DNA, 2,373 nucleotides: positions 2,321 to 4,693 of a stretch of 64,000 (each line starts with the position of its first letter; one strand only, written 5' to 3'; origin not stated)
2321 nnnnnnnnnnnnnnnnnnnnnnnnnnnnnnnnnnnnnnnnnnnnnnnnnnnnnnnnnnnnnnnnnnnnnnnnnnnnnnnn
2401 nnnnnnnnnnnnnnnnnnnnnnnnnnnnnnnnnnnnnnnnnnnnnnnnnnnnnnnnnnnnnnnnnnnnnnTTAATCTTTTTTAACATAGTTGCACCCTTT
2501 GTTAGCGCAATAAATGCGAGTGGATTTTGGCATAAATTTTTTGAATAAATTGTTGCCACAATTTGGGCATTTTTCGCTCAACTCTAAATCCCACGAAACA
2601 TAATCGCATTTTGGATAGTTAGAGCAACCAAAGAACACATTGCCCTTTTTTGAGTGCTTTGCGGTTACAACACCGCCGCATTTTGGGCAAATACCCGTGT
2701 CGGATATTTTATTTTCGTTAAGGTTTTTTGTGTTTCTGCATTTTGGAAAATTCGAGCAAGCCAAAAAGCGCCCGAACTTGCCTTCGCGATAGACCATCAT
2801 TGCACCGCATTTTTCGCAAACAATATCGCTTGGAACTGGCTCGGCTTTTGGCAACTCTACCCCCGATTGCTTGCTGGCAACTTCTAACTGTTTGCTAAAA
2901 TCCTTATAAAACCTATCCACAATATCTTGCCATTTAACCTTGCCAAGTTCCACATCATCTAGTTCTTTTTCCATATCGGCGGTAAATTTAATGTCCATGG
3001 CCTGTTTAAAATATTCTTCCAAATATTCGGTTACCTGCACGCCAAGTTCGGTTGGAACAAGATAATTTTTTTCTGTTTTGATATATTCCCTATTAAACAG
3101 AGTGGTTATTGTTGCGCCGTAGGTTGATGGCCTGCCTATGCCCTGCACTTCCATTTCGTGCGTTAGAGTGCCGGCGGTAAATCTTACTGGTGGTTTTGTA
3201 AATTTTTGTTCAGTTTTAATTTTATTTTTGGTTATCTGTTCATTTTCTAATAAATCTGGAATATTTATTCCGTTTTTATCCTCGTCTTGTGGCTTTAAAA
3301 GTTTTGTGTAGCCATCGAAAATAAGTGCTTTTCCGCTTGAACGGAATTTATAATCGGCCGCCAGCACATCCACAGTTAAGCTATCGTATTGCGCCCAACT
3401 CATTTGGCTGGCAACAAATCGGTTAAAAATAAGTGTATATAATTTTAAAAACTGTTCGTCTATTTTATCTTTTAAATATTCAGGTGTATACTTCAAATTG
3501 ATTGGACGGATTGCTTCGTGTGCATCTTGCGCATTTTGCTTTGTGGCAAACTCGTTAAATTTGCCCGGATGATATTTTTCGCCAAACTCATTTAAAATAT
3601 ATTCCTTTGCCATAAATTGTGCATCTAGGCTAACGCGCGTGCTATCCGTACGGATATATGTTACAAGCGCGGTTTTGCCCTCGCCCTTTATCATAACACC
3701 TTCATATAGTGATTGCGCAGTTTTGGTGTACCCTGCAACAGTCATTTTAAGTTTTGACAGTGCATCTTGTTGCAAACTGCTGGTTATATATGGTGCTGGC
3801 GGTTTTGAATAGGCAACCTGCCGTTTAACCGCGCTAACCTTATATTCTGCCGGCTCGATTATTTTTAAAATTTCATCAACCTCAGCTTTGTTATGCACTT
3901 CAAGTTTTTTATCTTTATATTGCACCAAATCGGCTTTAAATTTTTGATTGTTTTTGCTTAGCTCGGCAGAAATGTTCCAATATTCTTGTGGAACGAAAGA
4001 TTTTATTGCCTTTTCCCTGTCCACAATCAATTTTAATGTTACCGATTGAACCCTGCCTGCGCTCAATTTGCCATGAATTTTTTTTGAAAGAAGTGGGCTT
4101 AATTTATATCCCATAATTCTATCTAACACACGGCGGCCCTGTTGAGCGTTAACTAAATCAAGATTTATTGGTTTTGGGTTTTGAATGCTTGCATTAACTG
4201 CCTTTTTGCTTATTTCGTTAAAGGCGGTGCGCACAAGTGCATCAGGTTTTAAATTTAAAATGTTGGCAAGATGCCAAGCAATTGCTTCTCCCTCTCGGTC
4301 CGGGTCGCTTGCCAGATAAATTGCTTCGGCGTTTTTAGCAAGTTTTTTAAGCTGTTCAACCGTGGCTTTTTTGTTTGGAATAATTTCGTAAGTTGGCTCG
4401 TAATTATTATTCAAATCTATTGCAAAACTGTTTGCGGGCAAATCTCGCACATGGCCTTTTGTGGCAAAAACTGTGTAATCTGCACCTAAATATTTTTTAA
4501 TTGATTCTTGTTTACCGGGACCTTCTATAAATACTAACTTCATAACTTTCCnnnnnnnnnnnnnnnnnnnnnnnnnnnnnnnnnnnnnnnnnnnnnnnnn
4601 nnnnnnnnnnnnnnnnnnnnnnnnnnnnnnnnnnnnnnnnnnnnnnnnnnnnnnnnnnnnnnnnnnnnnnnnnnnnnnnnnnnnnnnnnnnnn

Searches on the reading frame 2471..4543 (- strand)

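Call 70: search_protein_families(library=pfam, proteins=[window:2471-4543:-], max_evalue=1e-12)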
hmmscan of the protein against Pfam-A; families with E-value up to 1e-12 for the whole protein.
window:2471-4543:- (690 aa): 3 families
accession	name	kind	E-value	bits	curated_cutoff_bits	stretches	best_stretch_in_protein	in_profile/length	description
PF01131.25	Topoisom_bac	-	6.6e-114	381.5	35.1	1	126-542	2-410/411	DNA topoisomerase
PF01396.24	Zn_ribbon_Top1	-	6.2e-30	103.2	32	2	574-611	2-39/39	Topoisomerase DNA binding C4 zinc finger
PF01751.28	Toprim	-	2.3e-19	69.8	23.1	1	3-110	2-95/96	Toprim domain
